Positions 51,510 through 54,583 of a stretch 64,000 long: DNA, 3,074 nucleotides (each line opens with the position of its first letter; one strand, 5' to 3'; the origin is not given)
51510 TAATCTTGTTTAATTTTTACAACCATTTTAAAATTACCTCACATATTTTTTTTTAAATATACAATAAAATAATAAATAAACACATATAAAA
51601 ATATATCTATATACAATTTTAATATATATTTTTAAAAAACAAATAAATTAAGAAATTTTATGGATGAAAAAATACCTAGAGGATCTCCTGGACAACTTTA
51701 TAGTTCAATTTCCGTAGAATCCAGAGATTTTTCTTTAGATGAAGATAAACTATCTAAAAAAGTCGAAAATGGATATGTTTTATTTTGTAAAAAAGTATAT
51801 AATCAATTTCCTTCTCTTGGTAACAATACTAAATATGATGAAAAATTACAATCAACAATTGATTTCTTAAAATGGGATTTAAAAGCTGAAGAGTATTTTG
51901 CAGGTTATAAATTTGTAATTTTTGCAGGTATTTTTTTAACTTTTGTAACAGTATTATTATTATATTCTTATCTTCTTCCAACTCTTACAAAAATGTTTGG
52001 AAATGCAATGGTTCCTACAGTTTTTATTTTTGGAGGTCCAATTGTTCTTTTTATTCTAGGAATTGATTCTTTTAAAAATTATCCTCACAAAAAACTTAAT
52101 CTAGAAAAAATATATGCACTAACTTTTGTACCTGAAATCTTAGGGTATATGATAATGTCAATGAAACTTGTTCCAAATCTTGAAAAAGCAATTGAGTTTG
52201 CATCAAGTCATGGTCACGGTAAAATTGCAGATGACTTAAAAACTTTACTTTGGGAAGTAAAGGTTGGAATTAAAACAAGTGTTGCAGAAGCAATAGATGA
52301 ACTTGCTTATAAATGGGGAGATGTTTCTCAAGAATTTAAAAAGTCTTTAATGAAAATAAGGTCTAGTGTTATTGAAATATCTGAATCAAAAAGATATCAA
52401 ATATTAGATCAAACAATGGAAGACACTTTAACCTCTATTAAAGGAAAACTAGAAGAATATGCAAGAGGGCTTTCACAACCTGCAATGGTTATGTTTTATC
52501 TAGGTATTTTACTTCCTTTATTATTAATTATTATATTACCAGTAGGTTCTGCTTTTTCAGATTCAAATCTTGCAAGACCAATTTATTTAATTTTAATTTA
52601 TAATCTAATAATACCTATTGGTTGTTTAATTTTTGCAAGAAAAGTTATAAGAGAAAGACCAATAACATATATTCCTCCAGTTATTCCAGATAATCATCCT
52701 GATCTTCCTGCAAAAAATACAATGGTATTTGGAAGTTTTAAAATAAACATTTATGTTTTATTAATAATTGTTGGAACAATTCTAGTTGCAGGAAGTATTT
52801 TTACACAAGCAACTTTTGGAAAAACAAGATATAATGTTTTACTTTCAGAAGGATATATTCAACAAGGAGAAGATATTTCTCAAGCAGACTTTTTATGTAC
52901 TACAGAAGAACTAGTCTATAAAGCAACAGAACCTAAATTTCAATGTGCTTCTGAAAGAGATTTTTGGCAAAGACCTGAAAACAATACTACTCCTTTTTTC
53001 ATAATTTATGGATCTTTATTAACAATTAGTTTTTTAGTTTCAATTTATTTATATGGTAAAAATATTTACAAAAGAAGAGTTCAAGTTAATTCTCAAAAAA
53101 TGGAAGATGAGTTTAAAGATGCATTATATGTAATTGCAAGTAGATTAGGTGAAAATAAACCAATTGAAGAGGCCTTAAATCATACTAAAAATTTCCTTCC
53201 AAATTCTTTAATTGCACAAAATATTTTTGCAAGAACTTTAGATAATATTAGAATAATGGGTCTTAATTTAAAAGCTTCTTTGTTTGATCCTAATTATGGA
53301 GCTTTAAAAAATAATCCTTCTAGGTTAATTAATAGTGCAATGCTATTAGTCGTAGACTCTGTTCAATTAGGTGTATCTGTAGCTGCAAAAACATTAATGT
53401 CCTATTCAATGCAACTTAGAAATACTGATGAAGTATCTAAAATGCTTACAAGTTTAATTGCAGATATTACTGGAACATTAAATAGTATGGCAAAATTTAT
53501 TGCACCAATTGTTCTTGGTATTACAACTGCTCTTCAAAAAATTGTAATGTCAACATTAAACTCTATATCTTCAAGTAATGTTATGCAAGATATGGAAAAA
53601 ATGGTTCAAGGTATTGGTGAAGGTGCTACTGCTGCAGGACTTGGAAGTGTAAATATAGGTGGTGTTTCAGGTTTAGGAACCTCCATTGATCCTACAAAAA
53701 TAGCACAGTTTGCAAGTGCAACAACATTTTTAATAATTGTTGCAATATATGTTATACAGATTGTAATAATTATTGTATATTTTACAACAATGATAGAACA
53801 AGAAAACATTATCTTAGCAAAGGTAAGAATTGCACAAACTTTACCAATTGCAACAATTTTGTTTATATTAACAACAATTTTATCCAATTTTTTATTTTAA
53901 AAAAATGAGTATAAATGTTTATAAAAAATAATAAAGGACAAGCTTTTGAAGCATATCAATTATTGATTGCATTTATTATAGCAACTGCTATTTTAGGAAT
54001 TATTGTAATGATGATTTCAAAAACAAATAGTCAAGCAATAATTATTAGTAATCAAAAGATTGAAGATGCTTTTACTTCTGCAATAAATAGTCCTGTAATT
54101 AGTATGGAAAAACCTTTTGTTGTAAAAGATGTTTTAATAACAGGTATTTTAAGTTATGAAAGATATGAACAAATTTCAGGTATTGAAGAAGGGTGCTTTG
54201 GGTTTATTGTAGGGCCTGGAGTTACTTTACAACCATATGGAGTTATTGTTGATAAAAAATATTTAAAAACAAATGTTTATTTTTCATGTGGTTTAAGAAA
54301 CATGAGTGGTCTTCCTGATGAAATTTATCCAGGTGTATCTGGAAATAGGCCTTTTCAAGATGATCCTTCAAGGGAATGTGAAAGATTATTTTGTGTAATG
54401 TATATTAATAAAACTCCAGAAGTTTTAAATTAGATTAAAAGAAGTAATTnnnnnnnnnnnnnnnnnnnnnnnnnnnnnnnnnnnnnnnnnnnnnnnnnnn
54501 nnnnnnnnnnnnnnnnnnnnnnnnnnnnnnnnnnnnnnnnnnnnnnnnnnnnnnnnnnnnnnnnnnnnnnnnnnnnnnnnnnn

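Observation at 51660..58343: Type IV pilus-like locus: two-domain FlaJ/TadC platform gene followed by seven consecutive pilin-like genes, several cysteine-rich, with no ATPase or prepilin peptidase in cis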

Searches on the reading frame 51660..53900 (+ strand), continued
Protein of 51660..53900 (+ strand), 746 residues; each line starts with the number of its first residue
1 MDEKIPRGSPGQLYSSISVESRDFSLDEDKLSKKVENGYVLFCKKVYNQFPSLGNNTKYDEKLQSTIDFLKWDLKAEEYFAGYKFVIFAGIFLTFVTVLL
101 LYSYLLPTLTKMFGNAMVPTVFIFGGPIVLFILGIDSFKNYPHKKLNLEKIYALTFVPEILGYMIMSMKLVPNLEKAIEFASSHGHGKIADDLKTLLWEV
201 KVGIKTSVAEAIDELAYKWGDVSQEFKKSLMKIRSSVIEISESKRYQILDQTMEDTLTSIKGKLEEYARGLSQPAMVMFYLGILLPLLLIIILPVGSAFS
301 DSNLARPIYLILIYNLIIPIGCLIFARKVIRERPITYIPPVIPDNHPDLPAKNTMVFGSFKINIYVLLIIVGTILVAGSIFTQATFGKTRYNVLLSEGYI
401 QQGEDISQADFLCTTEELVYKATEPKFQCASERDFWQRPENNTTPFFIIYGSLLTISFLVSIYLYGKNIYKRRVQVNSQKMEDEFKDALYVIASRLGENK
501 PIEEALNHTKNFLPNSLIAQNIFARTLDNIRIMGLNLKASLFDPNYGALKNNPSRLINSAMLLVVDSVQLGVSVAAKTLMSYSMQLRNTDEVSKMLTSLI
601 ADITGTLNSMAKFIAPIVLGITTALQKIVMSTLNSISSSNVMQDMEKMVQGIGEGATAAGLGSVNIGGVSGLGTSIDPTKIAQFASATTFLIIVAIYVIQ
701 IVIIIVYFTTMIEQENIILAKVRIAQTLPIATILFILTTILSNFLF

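Call 32: predict_structure(alignment_id=A1)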
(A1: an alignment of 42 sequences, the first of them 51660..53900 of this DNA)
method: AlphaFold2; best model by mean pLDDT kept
length: 746 residues; sequences in the alignment: 42
mean_pLDDT: 77.0   pTM: 0.71
mean pLDDT of the five models: 77.0, 76.8, 74.3, 72.6, 72.0
residues with pLDDT >= 90: 8; 70-90: 591; 50-70: 107; < 50: 40
segments of 3 or more residues with pLDDT < 50: 1-4, 17-31, 659-674
pLDDT, mean of each block of 10 residues (from residue 1): 44 48 41 69 87 81 83 84 89 89 81 73 84 86 84 79 79 81 78 85 82 86 85 85 84 83 78 78 81 72 70 83 82 71 77 79 87 87 76 73 67 68 64 67 76 88 87 85 83 84 85 83 84 82 81 77 77 75 74 75 80 85 79 67 55 51 40 52 68 87 87 81 89 89 80
secondary structure, 60 per line:
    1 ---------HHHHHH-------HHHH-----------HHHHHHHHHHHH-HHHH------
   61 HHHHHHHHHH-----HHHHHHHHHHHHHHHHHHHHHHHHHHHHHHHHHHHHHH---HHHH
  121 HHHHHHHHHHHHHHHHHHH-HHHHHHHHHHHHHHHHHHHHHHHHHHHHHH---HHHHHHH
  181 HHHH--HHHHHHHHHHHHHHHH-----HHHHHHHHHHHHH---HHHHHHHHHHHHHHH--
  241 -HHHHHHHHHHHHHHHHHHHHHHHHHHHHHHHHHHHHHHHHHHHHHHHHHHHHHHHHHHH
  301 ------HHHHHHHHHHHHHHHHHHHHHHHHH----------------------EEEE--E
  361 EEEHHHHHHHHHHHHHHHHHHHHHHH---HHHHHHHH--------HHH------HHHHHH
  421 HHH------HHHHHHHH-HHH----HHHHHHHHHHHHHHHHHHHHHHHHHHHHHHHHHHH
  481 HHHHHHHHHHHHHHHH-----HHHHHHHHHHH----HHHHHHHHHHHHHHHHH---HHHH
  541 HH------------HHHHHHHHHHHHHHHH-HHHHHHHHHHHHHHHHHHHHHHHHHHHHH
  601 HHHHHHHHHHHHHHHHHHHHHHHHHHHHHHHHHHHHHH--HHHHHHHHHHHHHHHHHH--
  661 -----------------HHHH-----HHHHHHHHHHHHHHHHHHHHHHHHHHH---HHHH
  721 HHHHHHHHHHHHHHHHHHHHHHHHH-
elements in order (helices of 4 or more, strands of 3 or more residues): H10-15 H23-26 H38-49 H51-54 H61-70 H76-113 H117-139 H141-170 H174-184 H187-202 H208-220 H224-238 H242-300 H307-331 E354-357 E360-363 H364-386 H390-397 H415-423 H430-437 H446-496 H502-512 H517-533 H537-542 H555-570 H572-638 H641-658 H678-681 H687-713 H717-745

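Call 36: fold_search(model_id=the predicted structure, library=pdb)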
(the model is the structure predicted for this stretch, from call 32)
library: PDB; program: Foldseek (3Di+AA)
matches with E <= 10: 102; with E <= 0.001: 0
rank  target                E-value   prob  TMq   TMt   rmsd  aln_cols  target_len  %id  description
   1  3jc8_Ca               6.4e-01  0.41  0.13  0.27  26.8       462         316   10  Architectural model of the type IVa pilus machine in a piliated state (released 2016-03-16)
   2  8w20_A                1.0e+00  0.08  0.12  0.12  64.5       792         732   12  Umb1 umbrella toxin particle (released 2024-04-17)
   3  8izp                  1.1e+00  0.06  0.11  0.07  40.0       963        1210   11  Multidrug resistance-associated protein 3 (released 2024-04-10)
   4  7svr_A                1.6e+00  0.04  0.09  0.07  36.1       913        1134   10  The complex of dephosphorylated human cystic fibrosis transmembrane conductance regulator (CFTR) and Lumacaftor (VX-80 (released 2022-01-12)
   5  8iz9                  1.8e+00  0.05  0.11  0.08  36.7       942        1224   11  cryo-EM structure of PGE1-bound hMRP4 (released 2024-04-10)
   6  7vls                  1.8e+00  0.03  0.09  0.07  37.2       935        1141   10  Structure of SUR2B in complex with MgATP/ADP and P1075 (released 2022-05-18)
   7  8ti2_E                2.0e+00  0.04  0.11  0.07  35.9       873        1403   10  Cryo-EM structure of a SUR1/Kir6.2-Q52R ATP-sensitive potassium channel in the presence of PIP2 in the open conformati (released 2024-04-03)
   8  2wsx_A                2.0e+00  0.03  0.07  0.10  33.3       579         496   10  Crystal Structure of Carnitine Transporter from Escherichia coli (released 2010-09-08)
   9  9mvz_D                2.1e+00  0.02  0.08  0.07  55.9       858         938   10  Tripartite complex of MmpL5-S5-AcpM from Mycolicibacterium smegmatis (released 2025-07-30)
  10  6nc9                  2.8e+00  0.04  0.08  0.12  29.6       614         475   12  Lipid II flippase MurJ, outward-facing conformation (released 2019-04-17)
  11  8ti1_E                2.8e+00  0.03  0.11  0.08  35.8       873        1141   10  Cryo-EM structure of a SUR1/Kir6.2-Q52R ATP-sensitive potassium channel in the presence of PIP2 in the open conformati (released 2024-04-03)
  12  7vlr                  3.1e+00  0.02  0.08  0.06  37.3       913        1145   10  Structure of SUR2B in complex with Mg-ATP/ADP (released 2022-05-18)
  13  9jb7                  3.2e+00  0.04  0.12  0.08  37.6       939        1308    9  Multidrug resistance-associated protein 2 in complex with SN-38G (released 2026-04-08)
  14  6jb1_B                3.4e+00  0.02  0.10  0.07  36.2       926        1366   10  Structure of pancreatic ATP-sensitive potassium channel bound with repaglinide and ATPgammaS at 3.3A resolution (released 2019-05-22)
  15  8ej1                  3.6e+00  0.02  0.09  0.07  37.5       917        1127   10  Dephosphorylated human delta F508 cystic fibrosis transmembrane conductance regulator (CFTR) (released 2022-10-19)
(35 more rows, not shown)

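Call 54: search_protein_families(library=pfam, proteins=[P0050, P0057, P0064, P0066, P0069, P0079, P0083, P0096, P0099, P0113], max_evalue=0.1)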
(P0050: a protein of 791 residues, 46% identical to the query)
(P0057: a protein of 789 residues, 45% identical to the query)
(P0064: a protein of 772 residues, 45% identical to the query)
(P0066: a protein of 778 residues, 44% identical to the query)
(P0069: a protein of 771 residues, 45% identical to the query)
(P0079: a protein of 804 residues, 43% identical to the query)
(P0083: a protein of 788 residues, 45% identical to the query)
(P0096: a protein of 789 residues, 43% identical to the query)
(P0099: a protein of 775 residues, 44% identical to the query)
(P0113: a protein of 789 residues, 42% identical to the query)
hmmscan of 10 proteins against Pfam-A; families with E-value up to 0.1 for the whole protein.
P0050 (791 aa): 1 family
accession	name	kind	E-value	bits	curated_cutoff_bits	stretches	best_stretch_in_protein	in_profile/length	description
PF00482.28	T2SSF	-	4.8e-06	27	25.2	1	179-301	13-125/125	Type II secretion system (T2SS), protein F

P0057 (789 aa): 3 families
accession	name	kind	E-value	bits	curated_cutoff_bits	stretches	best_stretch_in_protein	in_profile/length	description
PF00482.28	T2SSF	-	3.7e-06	27.4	25.2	1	175-305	5-125/125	Type II secretion system (T2SS), protein F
PF23401.1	HTH_Card1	-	0.0072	16.9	27.8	1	493-523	26-56/87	Card1 hinge domain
PF12644.12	DUF3782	-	0.068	13.8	24.4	0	217-262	25-70/78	Protein of unknown function (DUF3782)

P0064 (772 aa): 1 family
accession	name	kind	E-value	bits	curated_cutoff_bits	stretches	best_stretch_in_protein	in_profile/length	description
PF00482.28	T2SSF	-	1.9e-05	25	25.2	1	175-305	5-125/125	Type II secretion system (T2SS), protein F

P0066 (778 aa): 2 families
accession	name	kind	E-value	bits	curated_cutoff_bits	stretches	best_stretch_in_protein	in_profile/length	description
PF00482.28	T2SSF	-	2.7e-06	27.8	25.2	1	172-302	5-125/125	Type II secretion system (T2SS), protein F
PF20990.2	DUF2207_C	-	0.028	14.5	33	0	81-149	130-192/247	Predicted membrane protein (DUF2207) C-terminal domain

P0069 (771 aa): 4 families
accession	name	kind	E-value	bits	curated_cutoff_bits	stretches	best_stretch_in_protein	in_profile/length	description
PF00482.28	T2SSF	-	2.3e-05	24.8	25.2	1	183-314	4-125/125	Type II secretion system (T2SS), protein F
PF25284.1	DUF7874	-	0.015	15.8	30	0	79-128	47-96/136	Family of unknown function (DUF7874)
PF19596.4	DUF6101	-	0.036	14.1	27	1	201-256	73-128/184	Family of unknown function (DUF6101)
PF12383.13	SARS_3b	-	0.051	14.2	25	0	610-655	34-77/153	Severe acute respiratory syndrome coronavirus 3b protein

P0079 (804 aa): 2 families
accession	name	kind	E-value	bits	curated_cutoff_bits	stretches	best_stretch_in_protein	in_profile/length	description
PF00482.28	T2SSF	-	1.1e-05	25.8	25.2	1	189-310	14-125/125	Type II secretion system (T2SS), protein F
PF12644.12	DUF3782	-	0.0032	18.1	24.4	0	222-267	25-70/78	Protein of unknown function (DUF3782)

P0083 (788 aa): 2 families
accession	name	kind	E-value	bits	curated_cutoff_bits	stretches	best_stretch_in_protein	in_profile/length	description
PF00482.28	T2SSF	-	2.8e-05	24.5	25.2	1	176-307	4-125/125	Type II secretion system (T2SS), protein F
PF12644.12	DUF3782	-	0.079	13.6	24.4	0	219-264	25-70/78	Protein of unknown function (DUF3782)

P0096 (789 aa): 2 families
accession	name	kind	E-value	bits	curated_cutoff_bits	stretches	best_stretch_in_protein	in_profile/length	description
PF00482.28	T2SSF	-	3.9e-06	27.3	25.2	1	178-309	4-125/125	Type II secretion system (T2SS), protein F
PF12644.12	DUF3782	-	0.09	13.4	24.4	0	220-265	24-69/78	Protein of unknown function (DUF3782)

P0099 (775 aa): 4 families
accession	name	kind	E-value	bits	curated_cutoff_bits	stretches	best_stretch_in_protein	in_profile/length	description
PF00482.28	T2SSF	-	1e-06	29.1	25.2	1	179-301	13-125/125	Type II secretion system (T2SS), protein F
PF20990.2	DUF2207_C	-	0.0012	19.1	33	0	250-339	101-191/247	Predicted membrane protein (DUF2207) C-terminal domain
PF06032.18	S-Me-THD_N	-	0.013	16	27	1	499-566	29-96/158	S-Me-THD-like, N-terminal domain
PF12644.12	DUF3782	-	0.097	13.3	24.4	0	214-235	26-48/78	Protein of unknown function (DUF3782)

P0113 (789 aa): 1 family
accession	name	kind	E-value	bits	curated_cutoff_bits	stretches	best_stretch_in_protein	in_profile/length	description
PF00482.28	T2SSF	-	2.3e-06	28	25.2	1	178-309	4-125/125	Type II secretion system (T2SS), protein F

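Call 69: search_protein_families(library=pfam, proteins=[L018:1256-5035:+, L002:7700-9994:+, L002:17170-18372:-, L002:6520-7530:+, L080:4468-9915:+], max_evalue=0.01)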
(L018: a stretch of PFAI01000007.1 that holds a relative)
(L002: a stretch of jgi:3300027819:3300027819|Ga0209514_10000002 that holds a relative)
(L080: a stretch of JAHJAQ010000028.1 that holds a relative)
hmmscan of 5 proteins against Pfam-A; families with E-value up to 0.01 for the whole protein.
L018:1256-5035:+ (1259 aa): 6 families
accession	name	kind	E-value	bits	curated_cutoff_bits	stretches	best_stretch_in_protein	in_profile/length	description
PF14890.11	Intein_splicing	-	2e-18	67.1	35.8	1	562-1049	5-155/155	Intein splicing domain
PF14528.11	LAGLIDADG_3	-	1.7e-16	60.6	22.5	2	857-933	4-82/82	LAGLIDADG-like domain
PF00437.27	T2SSE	-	7.3e-13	48.3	24.9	1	402-549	92-222/370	Type II/IV secretion system protein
PF14527.11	LAGLIDADG_WhiA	-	0.0023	18.5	23.2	0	858-935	3-77/93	WhiA LAGLIDADG-like domain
PF13191.12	AAA_16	-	0.004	18.1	32.6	1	457-499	25-66/167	AAA ATPase domain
PF13555.12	AAA_29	-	0.0074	16.4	27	0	453-478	19-44/61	P-loop containing region of AAA domain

L002:7700-9994:+ (764 aa): 3 families
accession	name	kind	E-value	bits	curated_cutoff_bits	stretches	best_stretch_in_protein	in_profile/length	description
PF00437.27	T2SSE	-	5.6e-18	65.2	24.9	1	378-609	58-275/370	Type II/IV secretion system protein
PF13191.12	AAA_16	-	0.0013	19.7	32.6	1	462-503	26-66/167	AAA ATPase domain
PF00005.33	ABC_tran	-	0.0059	17.7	25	0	453-499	4-51/137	ABC transporter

L002:17170-18372:- (400 aa): 0 families

L002:6520-7530:+ (336 aa): 0 families

L080:4468-9915:+ (1815 aa): 5 families
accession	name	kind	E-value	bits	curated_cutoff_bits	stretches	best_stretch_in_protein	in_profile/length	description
PF14890.11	Intein_splicing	-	1.3e-54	184.6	35.8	2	488-1007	11-155/155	Intein splicing domain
PF14528.11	LAGLIDADG_3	-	1.7e-35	121.5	22.5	3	809-884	3-82/82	LAGLIDADG-like domain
PF00437.27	T2SSE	-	6.1e-11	42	24.9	1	1546-1660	175-277/370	Type II/IV secretion system protein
PF05204.19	Hom_end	-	5.7e-05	23.6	21.1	1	1336-1412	2-83/110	Homing endonuclease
PF14527.11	LAGLIDADG_WhiA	-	0.00073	20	23.2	0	1350-1411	3-68/93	WhiA LAGLIDADG-like domain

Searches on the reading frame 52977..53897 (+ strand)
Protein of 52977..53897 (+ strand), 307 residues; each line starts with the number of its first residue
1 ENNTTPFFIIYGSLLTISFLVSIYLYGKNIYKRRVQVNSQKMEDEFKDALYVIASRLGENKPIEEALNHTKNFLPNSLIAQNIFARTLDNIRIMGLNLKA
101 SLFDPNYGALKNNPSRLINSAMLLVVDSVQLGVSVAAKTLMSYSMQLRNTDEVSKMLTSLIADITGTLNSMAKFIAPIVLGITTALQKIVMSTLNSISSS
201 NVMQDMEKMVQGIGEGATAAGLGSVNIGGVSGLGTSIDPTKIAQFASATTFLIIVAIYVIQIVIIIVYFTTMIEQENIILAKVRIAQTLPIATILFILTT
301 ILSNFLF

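Call 87: search_protein_families(library=pfam, proteins=[window:52977-53897:+], max_evalue=10)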
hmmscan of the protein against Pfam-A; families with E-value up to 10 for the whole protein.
seq(307 aa): 2 families
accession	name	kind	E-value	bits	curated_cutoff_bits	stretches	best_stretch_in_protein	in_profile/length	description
PF20479.3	TMEM128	-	0.87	10.5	23.9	1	250-305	38-96/124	TMEM128 protein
PF12129.13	PHTF1-2_N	-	1.8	8.7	25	1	246-303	93-148/156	Homeodomain containing protein PHTF1/2, N-terminal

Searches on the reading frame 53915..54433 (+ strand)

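Call 3: search_protein_families(library=pfam, proteins=[window:53915-54433:+], max_evalue=1)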
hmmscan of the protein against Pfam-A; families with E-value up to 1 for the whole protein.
window:53915-54433:+ (172 aa): 1 family
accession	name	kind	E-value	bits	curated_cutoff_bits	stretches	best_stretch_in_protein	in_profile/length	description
PF10858.15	DUF2659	-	0.035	14.2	27.7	1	13-71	20-76/216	Protein of unknown function (DUF2659)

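Call 6: search_protein_families(library=ncbifam, proteins=[window:53915-54433:+], max_evalue=1)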
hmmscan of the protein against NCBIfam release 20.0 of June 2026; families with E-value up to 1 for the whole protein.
window:53915-54433:+ (172 aa): 1 family
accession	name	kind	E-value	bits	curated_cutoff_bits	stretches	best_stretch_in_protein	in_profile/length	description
NF003805.0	PRK05395.1-2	subfamily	0.036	13.6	146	1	28-104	55-130/147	type II 3-dehydroquinate dehydratase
